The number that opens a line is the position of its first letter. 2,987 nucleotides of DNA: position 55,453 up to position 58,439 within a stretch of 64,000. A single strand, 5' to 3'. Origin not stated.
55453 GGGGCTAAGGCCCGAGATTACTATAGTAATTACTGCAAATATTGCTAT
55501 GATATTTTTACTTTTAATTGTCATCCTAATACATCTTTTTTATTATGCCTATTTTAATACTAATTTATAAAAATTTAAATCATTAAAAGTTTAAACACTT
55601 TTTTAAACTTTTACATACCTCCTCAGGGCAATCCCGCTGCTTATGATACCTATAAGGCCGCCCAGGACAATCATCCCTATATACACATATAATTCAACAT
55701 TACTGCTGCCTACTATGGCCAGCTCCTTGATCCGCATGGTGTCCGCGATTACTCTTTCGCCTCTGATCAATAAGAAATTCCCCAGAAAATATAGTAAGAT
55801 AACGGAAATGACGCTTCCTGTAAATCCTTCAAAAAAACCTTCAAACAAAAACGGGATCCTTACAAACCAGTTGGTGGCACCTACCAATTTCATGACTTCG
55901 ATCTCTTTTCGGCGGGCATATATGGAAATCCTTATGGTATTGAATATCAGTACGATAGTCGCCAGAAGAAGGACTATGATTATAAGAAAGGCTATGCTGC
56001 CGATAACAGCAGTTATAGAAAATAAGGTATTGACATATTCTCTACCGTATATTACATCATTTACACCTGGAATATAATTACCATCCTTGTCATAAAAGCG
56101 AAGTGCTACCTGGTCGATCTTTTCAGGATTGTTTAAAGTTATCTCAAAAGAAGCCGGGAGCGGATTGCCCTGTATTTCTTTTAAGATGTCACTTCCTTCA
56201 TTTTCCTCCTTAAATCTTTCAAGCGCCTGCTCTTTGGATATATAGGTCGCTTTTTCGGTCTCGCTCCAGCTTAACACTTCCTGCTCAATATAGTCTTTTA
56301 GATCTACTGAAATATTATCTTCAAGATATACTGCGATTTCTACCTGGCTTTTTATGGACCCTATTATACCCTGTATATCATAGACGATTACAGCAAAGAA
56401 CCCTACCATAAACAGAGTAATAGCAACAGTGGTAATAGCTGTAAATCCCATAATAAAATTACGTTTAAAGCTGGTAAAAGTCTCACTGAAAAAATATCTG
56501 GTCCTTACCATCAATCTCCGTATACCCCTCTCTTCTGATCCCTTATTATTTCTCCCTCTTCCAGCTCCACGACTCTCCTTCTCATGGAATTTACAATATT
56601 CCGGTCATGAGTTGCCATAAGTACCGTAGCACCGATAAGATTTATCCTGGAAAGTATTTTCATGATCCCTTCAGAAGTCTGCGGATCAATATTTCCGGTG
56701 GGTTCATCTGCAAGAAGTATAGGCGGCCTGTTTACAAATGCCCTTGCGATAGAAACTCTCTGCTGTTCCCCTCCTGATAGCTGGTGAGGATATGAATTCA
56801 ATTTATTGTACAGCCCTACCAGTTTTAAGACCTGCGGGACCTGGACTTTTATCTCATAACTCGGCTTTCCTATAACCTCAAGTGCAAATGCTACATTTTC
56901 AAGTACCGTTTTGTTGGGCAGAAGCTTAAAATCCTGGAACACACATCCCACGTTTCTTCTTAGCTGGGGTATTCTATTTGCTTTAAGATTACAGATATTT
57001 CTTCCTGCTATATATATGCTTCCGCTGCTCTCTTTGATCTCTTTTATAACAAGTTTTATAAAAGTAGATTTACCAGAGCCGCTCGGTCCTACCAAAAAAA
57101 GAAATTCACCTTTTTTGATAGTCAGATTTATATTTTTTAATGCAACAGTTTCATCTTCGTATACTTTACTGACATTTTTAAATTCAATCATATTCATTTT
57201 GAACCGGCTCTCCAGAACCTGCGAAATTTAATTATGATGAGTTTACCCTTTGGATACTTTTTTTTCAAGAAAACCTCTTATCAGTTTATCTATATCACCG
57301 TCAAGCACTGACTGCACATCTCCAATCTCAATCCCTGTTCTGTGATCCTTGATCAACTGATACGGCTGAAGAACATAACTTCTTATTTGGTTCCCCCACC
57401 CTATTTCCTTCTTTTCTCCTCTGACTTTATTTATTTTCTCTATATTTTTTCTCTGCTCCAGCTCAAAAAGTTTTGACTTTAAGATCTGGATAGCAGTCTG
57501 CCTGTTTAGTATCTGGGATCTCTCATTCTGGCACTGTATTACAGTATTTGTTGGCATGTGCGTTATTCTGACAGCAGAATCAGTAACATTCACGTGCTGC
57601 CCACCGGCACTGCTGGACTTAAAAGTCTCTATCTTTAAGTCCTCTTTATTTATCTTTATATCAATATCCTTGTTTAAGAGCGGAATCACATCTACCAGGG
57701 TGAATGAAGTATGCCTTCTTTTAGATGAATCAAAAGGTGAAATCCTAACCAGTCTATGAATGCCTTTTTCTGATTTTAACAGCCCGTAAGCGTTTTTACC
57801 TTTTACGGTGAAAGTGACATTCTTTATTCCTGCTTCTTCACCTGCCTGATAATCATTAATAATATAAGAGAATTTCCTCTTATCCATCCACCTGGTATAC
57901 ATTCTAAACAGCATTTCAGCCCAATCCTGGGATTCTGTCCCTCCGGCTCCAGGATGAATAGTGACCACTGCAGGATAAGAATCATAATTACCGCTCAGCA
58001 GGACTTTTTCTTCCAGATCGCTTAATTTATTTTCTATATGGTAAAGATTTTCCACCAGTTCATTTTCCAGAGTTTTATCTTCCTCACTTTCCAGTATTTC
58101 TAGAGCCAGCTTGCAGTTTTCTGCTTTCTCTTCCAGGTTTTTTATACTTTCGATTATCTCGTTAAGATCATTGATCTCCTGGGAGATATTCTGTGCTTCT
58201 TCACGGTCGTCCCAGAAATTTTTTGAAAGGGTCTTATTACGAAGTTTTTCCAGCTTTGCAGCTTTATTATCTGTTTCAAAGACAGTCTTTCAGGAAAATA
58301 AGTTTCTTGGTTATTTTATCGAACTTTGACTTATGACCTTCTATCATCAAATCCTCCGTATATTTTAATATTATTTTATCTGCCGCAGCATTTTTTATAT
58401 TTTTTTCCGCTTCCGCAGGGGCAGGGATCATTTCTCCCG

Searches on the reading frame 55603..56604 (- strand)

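Call 25: search_protein_families(library=ncbifam, proteins=[window:55603-56604:-], max_evalue=0.00001)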
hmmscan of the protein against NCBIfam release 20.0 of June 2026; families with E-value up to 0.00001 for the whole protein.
window:55603-56604:- (333 aa): 4 families
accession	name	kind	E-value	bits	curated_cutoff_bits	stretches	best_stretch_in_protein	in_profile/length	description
NF038347.1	FtsX_Gpos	exception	1.3e-75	254.5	225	1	35-332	4-296/296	permease-like cell division protein FtsX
TIGR00439.2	FtsX_Gneg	equivalog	4.8e-68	229.5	255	1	36-332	2-292/292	permease-like cell division protein FtsX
NF038346.1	FtsX_actino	exception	1.8e-58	198.4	250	1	36-333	2-308/308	permease-like cell division protein FtsX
TIGR02212.1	lolCE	equivalog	1.9e-06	27.1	362.45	1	153-270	222-334/411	lipoprotein-releasing ABC transporter permease subunit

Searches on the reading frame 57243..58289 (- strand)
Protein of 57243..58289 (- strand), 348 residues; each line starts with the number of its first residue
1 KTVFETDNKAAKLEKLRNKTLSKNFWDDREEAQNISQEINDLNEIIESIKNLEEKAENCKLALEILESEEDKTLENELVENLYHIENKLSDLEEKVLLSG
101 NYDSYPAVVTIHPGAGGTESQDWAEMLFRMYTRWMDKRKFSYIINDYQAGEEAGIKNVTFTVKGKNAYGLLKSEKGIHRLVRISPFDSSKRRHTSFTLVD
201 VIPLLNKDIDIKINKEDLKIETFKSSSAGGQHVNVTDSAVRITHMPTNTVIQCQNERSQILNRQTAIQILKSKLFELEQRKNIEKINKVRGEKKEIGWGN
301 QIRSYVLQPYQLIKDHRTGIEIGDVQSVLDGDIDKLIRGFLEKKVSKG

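Call 25: search_protein_families(library=ncbifam, proteins=[window:57243-58289:-], max_evalue=0.00001)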
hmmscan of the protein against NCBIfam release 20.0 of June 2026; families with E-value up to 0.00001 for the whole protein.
window:57243-58289:- (348 aa): 5 families
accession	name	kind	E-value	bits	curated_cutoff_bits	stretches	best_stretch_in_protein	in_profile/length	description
TIGR00020.2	prfB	exception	6.5e-148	492.4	370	1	3-341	14-352/353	peptide chain release factor 2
NF001859.2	PRK00591.1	equivalog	6.4e-77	259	400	1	10-343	5-341/347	peptide chain release factor 1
TIGR00019.1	prfA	equivalog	8.8e-76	255.1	423.25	1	11-342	15-348/361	peptide chain release factor 1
TIGR03072.1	release_prfH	equivalog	1.8e-26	92.9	166.65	1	113-305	7-195/200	peptide chain release factor H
NF006718.0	PRK09256.1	equivalog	3.2e-09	36.6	100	1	210-243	9-42/140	alternative ribosome rescue aminoacyl-tRNA hydrolase ArfB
